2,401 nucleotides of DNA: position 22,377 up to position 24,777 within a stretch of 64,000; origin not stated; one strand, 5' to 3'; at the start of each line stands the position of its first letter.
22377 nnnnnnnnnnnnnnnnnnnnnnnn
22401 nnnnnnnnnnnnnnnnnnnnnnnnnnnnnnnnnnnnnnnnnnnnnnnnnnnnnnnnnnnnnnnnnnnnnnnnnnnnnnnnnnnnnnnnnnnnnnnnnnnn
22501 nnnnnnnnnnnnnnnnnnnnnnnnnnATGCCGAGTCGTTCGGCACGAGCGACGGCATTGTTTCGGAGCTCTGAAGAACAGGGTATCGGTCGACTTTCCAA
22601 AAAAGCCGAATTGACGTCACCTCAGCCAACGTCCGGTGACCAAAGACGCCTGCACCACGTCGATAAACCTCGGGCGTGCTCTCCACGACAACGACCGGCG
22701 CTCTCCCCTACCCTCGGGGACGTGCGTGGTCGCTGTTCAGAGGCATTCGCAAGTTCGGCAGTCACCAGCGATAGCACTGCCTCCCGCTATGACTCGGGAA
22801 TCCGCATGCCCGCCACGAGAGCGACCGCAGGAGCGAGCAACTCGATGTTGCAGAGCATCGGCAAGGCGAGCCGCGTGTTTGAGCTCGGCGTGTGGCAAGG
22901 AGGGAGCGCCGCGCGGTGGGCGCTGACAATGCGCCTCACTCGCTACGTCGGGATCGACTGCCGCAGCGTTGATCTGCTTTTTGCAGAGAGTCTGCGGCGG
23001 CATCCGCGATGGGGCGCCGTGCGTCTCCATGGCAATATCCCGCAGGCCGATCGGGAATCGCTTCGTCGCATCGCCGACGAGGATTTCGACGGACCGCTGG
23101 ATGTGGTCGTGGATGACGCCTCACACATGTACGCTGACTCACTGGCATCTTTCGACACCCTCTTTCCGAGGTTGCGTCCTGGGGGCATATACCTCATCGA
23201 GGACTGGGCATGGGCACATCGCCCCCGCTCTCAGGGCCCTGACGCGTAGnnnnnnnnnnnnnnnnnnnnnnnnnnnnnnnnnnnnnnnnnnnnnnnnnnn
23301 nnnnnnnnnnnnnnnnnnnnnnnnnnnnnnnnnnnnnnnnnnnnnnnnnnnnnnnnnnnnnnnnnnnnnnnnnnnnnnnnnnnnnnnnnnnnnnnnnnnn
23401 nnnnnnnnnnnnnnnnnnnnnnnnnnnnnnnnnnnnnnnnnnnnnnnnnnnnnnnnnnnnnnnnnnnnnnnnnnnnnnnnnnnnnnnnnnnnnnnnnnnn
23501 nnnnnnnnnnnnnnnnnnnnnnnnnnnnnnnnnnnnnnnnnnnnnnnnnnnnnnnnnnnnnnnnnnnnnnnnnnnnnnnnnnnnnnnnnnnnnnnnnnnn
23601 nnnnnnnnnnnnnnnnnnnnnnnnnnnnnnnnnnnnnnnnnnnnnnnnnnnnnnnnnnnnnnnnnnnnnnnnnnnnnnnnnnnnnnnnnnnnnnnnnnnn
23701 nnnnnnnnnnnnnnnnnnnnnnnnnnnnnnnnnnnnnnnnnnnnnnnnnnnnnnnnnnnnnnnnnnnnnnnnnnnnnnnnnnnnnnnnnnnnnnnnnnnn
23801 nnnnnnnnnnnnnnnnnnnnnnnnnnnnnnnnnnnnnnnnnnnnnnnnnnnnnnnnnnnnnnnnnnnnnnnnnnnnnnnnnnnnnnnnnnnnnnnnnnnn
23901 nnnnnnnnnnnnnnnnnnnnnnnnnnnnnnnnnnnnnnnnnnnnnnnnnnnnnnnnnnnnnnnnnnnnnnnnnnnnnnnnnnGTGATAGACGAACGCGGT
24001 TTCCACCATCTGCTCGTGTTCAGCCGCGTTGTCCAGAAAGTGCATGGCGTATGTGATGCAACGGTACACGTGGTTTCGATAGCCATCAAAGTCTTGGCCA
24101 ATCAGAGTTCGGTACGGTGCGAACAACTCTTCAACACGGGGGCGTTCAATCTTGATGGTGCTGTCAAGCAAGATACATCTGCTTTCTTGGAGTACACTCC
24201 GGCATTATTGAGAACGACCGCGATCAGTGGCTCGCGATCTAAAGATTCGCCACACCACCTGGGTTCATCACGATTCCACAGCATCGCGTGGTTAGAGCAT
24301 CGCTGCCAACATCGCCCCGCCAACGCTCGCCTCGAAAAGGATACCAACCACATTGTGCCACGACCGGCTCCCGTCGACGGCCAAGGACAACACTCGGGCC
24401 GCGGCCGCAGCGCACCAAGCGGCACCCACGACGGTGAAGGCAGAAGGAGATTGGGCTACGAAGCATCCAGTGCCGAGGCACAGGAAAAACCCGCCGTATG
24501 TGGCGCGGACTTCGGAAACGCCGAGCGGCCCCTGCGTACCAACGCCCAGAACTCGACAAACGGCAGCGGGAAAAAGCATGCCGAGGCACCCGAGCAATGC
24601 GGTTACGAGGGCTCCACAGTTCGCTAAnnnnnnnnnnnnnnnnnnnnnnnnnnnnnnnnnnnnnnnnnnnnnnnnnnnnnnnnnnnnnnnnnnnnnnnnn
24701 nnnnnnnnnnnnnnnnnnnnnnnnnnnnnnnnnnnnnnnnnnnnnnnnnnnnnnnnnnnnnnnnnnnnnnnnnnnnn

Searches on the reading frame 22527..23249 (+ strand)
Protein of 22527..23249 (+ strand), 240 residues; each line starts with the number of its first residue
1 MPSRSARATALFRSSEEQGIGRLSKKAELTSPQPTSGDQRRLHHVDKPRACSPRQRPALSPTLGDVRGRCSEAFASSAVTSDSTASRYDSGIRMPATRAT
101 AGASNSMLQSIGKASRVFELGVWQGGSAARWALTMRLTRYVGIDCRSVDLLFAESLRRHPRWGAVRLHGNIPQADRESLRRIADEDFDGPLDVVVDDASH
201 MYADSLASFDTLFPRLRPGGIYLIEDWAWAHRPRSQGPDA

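Call 10: search_protein_families(library=pfam, proteins=[window:22527-23249:+])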
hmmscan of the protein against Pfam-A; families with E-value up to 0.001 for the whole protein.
window:22527-23249:+ (240 aa): 1 family
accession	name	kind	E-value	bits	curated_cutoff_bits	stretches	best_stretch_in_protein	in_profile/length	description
PF13578.12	Methyltransf_24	-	1.6e-09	39.1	26.3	1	119-227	2-105/105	Methyltransferase domain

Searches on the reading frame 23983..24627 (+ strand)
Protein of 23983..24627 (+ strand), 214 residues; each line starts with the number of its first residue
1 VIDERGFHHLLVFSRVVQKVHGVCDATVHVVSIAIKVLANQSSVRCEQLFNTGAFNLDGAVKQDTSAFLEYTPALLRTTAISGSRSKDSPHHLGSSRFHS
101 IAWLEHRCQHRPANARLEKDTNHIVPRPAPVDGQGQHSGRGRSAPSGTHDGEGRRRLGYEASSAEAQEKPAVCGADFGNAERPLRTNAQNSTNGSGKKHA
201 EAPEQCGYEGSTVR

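Call 10: search_protein_families(library=pfam, proteins=[window:23983-24627:+])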
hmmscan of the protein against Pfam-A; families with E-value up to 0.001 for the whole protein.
window:23983-24627:+ (214 aa): 0 families

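Call 42: search_protein_families(library=pfam, proteins=[window:24070-24627:+], max_evalue=0.01)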
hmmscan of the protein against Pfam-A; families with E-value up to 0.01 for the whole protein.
window:24070-24627:+ (185 aa): 0 families

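Call 47: find_homologous_proteins(query=window:24070-24627:+, max_evalue=0.00001)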
Query window:24070-24627:+ (185 aa): 6 proteins with E <= 0.00001 among 94 candidates.
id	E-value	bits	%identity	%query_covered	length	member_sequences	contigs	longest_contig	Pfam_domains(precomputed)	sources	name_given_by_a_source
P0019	7.3e-119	412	99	100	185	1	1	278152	-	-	-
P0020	3.0e-34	137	65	63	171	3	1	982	-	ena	-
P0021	1.8e-19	89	84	31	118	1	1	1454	-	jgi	jgi:hypothetical protein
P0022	9.3e-17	80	68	36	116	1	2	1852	-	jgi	-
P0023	7.4e-16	77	81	29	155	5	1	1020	-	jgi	jgi:hypothetical protein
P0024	6.4e-14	71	54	49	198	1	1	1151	-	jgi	-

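Call 48: find_encoding_contigs(protein=P0021, flank=5000)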
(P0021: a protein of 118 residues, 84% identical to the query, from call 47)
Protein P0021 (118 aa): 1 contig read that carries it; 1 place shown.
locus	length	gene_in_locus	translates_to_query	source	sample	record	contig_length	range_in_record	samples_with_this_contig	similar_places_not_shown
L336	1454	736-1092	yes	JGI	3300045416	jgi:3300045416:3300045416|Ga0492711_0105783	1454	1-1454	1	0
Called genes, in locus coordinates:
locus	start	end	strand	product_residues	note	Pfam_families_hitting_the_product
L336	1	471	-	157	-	?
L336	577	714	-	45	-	PF14248:DUF4345 (weak)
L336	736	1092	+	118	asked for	-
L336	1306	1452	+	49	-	?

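Call 49: find_encoding_contigs(protein=P0023, flank=5000)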
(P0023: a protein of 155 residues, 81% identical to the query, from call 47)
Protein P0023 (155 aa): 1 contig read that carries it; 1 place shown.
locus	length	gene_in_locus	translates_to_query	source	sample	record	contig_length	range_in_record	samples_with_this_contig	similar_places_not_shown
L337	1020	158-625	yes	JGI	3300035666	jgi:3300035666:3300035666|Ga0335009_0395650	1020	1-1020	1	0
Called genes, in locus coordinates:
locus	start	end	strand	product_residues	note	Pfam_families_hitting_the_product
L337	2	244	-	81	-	?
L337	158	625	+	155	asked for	-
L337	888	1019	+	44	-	?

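Call 50: find_encoding_contigs(protein=P0022, flank=5000)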
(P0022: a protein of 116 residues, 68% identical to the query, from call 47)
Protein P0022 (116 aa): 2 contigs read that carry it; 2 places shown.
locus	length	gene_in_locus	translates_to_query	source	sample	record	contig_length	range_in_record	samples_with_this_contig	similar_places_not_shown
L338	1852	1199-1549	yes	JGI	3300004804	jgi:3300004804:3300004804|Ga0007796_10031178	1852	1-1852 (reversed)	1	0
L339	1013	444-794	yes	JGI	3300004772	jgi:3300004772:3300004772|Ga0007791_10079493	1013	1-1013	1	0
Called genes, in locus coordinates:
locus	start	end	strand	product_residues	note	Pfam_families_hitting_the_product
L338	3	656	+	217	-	?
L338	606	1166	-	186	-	-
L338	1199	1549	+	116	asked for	-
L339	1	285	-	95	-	?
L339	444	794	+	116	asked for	-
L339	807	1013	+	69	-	?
